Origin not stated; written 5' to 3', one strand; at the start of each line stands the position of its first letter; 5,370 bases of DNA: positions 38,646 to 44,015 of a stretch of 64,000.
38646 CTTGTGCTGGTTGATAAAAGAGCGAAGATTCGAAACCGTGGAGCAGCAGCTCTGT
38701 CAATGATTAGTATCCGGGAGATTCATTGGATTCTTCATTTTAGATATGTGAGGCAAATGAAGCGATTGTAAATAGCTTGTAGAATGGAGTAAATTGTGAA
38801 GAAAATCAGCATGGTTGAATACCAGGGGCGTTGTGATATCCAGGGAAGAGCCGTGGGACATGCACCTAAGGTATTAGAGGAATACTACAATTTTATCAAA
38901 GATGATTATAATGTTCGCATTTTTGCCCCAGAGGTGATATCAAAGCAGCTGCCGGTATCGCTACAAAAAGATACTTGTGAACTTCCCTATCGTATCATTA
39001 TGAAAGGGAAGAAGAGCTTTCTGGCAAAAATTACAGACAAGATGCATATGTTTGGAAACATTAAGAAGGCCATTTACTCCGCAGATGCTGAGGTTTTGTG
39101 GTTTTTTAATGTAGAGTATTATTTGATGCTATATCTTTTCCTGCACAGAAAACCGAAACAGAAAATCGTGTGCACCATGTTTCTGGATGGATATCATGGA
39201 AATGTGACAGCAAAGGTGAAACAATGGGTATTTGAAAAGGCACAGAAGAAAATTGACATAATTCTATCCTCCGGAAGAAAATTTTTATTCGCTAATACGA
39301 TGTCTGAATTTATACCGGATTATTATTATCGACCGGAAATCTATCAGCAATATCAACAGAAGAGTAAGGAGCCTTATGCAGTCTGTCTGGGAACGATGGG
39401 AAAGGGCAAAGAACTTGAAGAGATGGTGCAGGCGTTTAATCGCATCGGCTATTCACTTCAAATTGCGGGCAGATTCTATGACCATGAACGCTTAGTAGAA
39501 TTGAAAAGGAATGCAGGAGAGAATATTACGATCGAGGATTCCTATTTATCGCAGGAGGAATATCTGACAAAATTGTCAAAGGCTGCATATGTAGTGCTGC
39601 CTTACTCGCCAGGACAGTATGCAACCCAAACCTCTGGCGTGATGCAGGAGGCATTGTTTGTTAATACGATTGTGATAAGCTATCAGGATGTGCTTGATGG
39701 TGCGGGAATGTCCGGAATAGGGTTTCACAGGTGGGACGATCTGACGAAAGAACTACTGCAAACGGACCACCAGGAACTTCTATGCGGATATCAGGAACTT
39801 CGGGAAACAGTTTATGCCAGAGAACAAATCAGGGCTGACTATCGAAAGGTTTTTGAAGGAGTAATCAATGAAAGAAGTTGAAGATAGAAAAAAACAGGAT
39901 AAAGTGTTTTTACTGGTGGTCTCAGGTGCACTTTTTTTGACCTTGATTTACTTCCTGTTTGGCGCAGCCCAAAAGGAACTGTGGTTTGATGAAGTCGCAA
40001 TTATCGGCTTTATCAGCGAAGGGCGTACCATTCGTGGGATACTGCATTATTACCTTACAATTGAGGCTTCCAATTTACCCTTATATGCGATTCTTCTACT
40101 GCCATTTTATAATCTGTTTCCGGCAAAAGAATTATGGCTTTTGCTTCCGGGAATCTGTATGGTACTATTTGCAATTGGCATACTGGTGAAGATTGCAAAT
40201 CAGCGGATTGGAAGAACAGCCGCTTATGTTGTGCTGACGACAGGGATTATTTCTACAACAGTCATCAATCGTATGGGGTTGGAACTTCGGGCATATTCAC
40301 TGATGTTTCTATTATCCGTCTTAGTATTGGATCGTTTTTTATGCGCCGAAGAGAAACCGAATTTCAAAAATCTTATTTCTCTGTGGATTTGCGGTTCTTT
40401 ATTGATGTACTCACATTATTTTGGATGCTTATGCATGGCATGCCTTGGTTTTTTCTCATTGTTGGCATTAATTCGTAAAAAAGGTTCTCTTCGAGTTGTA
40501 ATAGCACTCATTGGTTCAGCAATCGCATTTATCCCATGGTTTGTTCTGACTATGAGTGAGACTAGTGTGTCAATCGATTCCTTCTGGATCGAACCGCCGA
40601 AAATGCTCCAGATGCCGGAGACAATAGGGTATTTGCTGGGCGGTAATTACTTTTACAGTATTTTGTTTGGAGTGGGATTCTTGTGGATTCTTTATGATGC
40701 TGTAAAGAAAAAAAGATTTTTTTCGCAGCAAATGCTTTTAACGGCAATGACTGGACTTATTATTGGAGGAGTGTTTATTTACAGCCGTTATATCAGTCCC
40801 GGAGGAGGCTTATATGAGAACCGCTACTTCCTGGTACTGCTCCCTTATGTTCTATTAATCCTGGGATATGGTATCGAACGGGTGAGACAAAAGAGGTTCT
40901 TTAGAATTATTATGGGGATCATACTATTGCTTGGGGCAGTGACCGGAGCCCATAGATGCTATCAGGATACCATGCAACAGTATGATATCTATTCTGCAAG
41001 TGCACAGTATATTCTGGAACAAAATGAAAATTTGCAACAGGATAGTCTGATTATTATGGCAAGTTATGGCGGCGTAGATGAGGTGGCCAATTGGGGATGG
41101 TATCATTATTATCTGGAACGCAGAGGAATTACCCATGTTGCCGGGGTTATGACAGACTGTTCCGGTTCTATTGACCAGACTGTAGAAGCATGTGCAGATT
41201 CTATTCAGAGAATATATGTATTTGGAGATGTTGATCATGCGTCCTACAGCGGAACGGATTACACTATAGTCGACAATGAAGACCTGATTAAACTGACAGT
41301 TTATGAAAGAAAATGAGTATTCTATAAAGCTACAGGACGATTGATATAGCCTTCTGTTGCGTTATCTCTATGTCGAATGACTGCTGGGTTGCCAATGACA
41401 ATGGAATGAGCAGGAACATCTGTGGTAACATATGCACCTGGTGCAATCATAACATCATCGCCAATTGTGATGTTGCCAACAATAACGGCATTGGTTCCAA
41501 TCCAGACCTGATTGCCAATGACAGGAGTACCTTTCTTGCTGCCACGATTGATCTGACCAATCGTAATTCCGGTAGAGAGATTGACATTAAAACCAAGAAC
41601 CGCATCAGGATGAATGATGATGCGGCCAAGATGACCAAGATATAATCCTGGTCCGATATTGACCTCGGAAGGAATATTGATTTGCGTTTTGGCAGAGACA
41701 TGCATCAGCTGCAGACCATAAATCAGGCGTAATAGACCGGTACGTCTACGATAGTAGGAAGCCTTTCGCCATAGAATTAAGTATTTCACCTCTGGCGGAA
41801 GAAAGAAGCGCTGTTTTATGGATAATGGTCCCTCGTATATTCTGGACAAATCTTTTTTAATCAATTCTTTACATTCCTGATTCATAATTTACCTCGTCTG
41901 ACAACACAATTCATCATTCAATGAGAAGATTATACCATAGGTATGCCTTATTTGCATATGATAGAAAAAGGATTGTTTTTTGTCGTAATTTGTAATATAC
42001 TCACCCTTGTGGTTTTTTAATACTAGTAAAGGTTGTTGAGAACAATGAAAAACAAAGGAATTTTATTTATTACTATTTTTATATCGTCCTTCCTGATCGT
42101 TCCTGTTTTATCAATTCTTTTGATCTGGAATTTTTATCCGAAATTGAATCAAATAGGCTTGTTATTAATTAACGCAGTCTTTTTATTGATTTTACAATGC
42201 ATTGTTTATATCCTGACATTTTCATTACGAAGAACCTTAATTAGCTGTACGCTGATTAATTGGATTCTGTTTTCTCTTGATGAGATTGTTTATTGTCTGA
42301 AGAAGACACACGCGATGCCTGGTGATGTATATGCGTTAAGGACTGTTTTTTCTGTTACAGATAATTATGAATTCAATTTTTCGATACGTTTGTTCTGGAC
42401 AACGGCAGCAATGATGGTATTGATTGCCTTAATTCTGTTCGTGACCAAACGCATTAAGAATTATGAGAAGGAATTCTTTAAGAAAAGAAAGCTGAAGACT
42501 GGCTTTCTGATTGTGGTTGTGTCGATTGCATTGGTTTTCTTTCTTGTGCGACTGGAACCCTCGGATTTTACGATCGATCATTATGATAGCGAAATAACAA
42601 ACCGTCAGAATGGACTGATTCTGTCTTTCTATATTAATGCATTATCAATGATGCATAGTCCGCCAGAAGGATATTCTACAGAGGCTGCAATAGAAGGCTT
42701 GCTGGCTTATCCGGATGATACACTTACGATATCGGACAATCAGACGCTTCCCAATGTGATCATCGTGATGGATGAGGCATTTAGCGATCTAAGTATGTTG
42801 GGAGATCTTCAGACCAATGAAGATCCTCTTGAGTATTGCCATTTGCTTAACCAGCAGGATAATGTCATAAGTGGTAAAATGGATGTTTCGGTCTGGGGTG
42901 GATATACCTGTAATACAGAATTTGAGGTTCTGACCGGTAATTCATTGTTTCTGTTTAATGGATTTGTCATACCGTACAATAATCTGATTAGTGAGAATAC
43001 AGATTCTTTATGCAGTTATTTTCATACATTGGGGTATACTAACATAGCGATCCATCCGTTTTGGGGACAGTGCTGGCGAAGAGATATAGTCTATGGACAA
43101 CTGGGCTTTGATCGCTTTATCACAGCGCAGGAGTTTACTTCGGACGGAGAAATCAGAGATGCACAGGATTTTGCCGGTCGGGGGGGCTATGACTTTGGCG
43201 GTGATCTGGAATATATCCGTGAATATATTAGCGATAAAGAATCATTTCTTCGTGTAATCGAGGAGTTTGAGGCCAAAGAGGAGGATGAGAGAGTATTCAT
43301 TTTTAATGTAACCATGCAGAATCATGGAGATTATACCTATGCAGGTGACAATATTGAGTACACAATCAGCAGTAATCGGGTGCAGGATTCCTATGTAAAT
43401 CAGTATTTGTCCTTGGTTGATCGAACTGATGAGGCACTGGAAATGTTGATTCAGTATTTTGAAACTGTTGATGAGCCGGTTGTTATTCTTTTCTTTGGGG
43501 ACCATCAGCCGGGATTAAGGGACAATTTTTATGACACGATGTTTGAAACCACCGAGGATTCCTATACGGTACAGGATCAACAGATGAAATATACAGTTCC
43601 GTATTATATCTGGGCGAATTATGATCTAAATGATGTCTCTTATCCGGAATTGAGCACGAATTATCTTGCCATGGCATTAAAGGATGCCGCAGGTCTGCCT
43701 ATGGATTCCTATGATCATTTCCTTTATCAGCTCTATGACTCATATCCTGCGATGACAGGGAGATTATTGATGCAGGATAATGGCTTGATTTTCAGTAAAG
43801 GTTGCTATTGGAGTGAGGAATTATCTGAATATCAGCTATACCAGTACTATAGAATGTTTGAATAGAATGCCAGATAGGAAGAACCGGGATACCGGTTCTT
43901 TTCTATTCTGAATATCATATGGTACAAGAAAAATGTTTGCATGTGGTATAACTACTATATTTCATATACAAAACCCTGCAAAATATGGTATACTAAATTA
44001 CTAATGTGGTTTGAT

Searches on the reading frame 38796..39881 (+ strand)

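Call 9: search_protein_families(library=pfam, proteins=[window:38796-39881:+], max_evalue=0.00001)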
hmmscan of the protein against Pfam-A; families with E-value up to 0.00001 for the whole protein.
window:38796-39881:+ (361 aa): 0 families

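Call 70: search_protein_families(library=pfam, proteins=[window:38796-39881:+], max_evalue=1)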
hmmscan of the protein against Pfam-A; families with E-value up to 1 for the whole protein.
window:38796-39881:+ (361 aa): 1 family
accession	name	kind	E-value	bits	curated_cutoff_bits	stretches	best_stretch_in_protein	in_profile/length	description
PF00534.26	Glycos_transf_1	-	0.15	12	26.4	1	180-295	3-121/172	Glycosyl transferases group 1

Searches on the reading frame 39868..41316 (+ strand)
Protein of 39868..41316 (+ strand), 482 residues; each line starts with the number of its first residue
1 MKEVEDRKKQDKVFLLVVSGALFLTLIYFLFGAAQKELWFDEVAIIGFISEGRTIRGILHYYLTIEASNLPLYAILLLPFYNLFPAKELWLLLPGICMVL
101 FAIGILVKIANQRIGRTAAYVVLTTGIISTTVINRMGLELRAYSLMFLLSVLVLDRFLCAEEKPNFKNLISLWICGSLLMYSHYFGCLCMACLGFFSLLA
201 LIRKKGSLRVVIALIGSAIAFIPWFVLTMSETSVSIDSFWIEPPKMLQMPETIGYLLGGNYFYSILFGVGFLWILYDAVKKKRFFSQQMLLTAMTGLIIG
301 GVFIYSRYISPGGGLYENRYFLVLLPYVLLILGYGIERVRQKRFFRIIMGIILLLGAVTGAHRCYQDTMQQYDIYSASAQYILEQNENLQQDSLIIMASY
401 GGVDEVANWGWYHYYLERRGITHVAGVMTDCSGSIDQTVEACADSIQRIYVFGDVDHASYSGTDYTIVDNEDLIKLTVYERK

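Call 9: search_protein_families(library=pfam, proteins=[window:39868-41316:+], max_evalue=0.00001)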
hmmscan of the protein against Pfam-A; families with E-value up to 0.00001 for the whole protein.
window:39868-41316:+ (482 aa): 0 families

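Call 70: search_protein_families(library=pfam, proteins=[window:39868-41316:+], max_evalue=1)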
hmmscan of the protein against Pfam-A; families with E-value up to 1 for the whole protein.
window:39868-41316:+ (482 aa): 2 families
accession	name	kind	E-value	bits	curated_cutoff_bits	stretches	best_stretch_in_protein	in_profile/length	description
PF13231.12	PMT_2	-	0.011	16.4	26.1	1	71-223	4-153/160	Dolichyl-phosphate-mannose-protein mannosyltransferase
PF03501.21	S10_plectin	-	0.13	12.8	26.9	1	397-424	47-74/93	Plectin/S10 domain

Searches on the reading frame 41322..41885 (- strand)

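Call 9: search_protein_families(library=pfam, proteins=[window:41322-41885:-], max_evalue=0.00001)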
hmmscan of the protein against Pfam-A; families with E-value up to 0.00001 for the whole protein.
window:41322-41885:- (187 aa): 1 family
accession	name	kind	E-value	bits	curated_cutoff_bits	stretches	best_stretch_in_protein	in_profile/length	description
PF00132.30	Hexapep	-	1.8e-10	40.5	27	1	121-154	2-35/36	Bacterial transferase hexapeptide (six repeats)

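Call 57: search_protein_families(library=ncbifam, proteins=[window:41322-41885:-], max_evalue=0.001)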
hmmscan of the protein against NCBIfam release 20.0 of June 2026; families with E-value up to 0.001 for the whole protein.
window:41322-41885:- (187 aa): 44 families (the best 25 are shown)
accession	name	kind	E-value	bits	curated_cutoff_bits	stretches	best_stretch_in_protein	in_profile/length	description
NF041874.1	EPS_EpsC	equivalog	1.5e-26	93.1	150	1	25-174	20-167/168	serine O-acetyltransferase EpsC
TIGR01172.1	cysE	equivalog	3.5e-19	69.4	210.65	1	44-168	41-161/162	serine O-acetyltransferase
TIGR04016.1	WcaB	equivalog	3.7e-14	52.6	194.65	1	71-170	44-142/146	colanic acid biosynthesis acetyltransferase WcaB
NF008349.0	PRK11132.1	equivalog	6.3e-14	51.7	397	1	61-176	134-249/273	serine O-acetyltransferase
NF007499.0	PRK10092.1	equivalog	7.1e-14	52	314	1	113-170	121-179/183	maltose O-acetyltransferase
NF007564.0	PRK10191.1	equivalog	9.4e-14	51.2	196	1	71-170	60-158/162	colanic acid biosynthesis acetyltransferase WcaB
TIGR03570.1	NeuD_NnaD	subfamily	5.1e-13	49.1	160.8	1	89-168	112-201/202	NeuD/PglB/VioB family sugar acetyltransferase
NF007797.0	PRK10502.1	subfamily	2.4e-12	46.9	192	1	69-173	73-178/183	WcaF family extracellular polysaccharide biosynthesis acetyltransferase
NF010940.0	PRK14360.1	equivalog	1.5e-11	43.5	602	1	93-167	364-437/452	bifunctional UDP-N-acetylglucosamine diphosphorylase/glucosamine-1-phosphate N-acetyltransferase GlmU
NF010935.0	PRK14355.1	equivalog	1.8e-11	43.3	718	1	77-167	358-444/459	bifunctional UDP-N-acetylglucosamine diphosphorylase/glucosamine-1-phosphate N-acetyltransferase GlmU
NF000311.1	Vat_ABCDEFH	equivalog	9.5e-11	41.6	300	1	117-173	107-164/201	Vat family streptogramin A O-acetyltransferase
NF010933.0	PRK14353.1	equivalog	1.1e-10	40.8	505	1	76-176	340-436/453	bifunctional UDP-N-acetylglucosamine diphosphorylase/glucosamine-1-phosphate N-acetyltransferase GlmU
NF000490.1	chloram_CatB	equivalog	1.2e-10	41.1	350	1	116-173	106-164/210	type B chloramphenicol O-acetyltransferase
NF007240.0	PRK09677.1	equivalog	1.3e-10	41.1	243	1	109-176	119-187/192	putative lipopolysaccharide biosynthesis O-acetyl transferase WbbJ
NF010934.1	PRK14354.1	equivalog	2e-10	39.8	450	1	80-180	354-445/447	bifunctional UDP-N-acetylglucosamine diphosphorylase/glucosamine-1-phosphate N-acetyltransferase GlmU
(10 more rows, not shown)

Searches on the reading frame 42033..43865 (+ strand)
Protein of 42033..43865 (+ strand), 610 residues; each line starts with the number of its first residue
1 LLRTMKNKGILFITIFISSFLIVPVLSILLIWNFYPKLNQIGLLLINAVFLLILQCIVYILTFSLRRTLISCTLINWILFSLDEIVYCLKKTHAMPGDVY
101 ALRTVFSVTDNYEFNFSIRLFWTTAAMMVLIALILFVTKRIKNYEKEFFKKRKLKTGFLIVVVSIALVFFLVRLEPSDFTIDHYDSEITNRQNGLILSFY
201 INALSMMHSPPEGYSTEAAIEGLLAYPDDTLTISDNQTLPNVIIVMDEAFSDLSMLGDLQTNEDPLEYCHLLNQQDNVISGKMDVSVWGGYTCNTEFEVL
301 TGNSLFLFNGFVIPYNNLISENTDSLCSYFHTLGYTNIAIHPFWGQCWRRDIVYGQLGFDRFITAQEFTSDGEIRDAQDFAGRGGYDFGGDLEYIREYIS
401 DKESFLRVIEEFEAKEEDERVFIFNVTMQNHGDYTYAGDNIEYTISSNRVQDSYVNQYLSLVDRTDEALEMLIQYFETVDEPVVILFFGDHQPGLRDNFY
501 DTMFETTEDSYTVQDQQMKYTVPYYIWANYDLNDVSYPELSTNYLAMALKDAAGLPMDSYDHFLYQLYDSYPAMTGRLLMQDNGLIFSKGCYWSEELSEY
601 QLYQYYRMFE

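Call 9: search_protein_families(library=pfam, proteins=[window:42033-43865:+], max_evalue=0.00001)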
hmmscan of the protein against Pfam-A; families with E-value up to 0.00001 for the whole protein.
window:42033-43865:+ (610 aa): 1 family
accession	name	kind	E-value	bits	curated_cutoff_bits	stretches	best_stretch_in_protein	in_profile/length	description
PF00884.28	Sulfatase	-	2.9e-31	109.3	25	1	240-554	1-300/301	Sulfatase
